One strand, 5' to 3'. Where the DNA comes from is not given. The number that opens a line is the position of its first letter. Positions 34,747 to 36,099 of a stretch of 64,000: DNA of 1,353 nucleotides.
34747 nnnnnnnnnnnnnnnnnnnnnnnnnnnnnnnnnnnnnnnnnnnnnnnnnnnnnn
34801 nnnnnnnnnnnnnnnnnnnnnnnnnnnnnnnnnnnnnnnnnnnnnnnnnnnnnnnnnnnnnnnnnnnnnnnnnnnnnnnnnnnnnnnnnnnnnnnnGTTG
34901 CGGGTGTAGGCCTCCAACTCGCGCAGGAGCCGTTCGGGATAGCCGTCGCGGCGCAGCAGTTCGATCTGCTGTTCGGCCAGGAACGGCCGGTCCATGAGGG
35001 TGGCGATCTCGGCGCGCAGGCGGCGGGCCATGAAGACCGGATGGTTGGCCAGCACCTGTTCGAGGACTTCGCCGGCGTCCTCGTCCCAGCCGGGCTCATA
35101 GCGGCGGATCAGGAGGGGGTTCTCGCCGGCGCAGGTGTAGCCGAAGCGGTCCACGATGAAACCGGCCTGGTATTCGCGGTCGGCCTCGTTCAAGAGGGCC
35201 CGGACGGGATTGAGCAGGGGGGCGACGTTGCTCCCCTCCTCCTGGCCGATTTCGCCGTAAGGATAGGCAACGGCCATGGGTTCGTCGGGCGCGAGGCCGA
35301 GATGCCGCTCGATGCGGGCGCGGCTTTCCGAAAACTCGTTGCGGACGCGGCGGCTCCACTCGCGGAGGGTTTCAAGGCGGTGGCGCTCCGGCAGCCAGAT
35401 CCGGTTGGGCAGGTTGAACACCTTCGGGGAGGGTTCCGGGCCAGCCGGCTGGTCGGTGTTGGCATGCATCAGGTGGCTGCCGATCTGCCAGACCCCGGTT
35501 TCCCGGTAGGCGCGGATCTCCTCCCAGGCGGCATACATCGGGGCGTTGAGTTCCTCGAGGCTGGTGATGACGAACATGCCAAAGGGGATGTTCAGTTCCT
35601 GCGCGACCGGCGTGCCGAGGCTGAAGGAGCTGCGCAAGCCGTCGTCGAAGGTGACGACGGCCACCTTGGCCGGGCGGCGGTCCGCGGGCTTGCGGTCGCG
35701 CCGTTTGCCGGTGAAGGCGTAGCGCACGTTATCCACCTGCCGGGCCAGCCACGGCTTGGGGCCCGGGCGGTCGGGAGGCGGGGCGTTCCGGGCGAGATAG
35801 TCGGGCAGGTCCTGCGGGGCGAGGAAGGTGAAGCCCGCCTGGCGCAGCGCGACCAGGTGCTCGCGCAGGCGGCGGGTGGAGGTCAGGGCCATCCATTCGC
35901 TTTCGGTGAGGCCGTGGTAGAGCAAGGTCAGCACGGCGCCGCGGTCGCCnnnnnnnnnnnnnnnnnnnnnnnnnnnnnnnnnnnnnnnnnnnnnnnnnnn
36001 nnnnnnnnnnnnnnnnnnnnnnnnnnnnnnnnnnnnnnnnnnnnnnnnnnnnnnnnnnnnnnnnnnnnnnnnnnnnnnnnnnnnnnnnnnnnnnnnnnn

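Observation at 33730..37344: PgaA-type TPR + beta-barrel exporter with an inserted CE4 deacetylase domain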

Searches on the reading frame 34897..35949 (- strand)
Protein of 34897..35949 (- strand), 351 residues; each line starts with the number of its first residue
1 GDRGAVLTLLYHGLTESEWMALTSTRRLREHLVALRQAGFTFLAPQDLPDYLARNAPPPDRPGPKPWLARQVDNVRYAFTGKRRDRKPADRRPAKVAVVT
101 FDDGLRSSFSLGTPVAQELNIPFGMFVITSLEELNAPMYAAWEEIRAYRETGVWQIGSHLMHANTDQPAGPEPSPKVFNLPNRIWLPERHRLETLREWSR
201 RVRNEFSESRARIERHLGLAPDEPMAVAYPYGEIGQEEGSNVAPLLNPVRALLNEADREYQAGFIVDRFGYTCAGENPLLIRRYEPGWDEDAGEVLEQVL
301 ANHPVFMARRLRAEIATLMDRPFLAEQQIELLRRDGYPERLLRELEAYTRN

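Call 14: search_solved_structures(query=window:34897-35949:-, max_evalue=10, show_alignments=5)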
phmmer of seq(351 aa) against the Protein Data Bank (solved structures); distinct sequences matched with E-value up to 10: 12.
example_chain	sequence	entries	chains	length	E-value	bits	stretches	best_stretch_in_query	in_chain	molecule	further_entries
4wcj_A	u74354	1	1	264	2.6e-09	39.8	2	92-183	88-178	Polysaccharide deacetylase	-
4u10_A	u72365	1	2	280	1.4e-07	34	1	92-235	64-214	Poly-beta-1,6-N-acetyl-D-glucosamine N-deacetylase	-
5bu6_A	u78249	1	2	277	2.2e-06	30.1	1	93-237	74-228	BpsB (PgaB), Poly-beta-1,6-N-acetyl-D-glucosamine N-deacetylase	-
3vus_A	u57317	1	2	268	0.00026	23.3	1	90-234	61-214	Poly-beta-1,6-N-acetyl-D-glucosamine N-deacetylase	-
4f9d_A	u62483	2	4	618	0.0017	20.6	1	90-234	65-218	Poly-beta-1,6-N-acetyl-D-glucosamine N-deacetylase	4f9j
7fdj_A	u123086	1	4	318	0.044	16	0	133-161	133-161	Capsid protein,Immunoglobulin G-binding protein A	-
7eoy_B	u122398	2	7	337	0.049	15.8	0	133-161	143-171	Capsid protein,Immunoglobulin G-binding protein A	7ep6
6dq3_A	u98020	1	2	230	0.07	15.3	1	92-225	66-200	Polysaccharide deacetylase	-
4ags_A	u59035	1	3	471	0.082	15.1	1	254-305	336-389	THIOL-DEPENDENT REDUCTASE 1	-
7bfn_A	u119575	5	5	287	0.25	13.5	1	55-102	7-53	Esterase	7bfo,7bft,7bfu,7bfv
7bfr_A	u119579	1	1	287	0.25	13.5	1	55-102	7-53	Esterase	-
5ao9_A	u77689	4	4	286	0.26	13.5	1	55-102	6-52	ESTERASE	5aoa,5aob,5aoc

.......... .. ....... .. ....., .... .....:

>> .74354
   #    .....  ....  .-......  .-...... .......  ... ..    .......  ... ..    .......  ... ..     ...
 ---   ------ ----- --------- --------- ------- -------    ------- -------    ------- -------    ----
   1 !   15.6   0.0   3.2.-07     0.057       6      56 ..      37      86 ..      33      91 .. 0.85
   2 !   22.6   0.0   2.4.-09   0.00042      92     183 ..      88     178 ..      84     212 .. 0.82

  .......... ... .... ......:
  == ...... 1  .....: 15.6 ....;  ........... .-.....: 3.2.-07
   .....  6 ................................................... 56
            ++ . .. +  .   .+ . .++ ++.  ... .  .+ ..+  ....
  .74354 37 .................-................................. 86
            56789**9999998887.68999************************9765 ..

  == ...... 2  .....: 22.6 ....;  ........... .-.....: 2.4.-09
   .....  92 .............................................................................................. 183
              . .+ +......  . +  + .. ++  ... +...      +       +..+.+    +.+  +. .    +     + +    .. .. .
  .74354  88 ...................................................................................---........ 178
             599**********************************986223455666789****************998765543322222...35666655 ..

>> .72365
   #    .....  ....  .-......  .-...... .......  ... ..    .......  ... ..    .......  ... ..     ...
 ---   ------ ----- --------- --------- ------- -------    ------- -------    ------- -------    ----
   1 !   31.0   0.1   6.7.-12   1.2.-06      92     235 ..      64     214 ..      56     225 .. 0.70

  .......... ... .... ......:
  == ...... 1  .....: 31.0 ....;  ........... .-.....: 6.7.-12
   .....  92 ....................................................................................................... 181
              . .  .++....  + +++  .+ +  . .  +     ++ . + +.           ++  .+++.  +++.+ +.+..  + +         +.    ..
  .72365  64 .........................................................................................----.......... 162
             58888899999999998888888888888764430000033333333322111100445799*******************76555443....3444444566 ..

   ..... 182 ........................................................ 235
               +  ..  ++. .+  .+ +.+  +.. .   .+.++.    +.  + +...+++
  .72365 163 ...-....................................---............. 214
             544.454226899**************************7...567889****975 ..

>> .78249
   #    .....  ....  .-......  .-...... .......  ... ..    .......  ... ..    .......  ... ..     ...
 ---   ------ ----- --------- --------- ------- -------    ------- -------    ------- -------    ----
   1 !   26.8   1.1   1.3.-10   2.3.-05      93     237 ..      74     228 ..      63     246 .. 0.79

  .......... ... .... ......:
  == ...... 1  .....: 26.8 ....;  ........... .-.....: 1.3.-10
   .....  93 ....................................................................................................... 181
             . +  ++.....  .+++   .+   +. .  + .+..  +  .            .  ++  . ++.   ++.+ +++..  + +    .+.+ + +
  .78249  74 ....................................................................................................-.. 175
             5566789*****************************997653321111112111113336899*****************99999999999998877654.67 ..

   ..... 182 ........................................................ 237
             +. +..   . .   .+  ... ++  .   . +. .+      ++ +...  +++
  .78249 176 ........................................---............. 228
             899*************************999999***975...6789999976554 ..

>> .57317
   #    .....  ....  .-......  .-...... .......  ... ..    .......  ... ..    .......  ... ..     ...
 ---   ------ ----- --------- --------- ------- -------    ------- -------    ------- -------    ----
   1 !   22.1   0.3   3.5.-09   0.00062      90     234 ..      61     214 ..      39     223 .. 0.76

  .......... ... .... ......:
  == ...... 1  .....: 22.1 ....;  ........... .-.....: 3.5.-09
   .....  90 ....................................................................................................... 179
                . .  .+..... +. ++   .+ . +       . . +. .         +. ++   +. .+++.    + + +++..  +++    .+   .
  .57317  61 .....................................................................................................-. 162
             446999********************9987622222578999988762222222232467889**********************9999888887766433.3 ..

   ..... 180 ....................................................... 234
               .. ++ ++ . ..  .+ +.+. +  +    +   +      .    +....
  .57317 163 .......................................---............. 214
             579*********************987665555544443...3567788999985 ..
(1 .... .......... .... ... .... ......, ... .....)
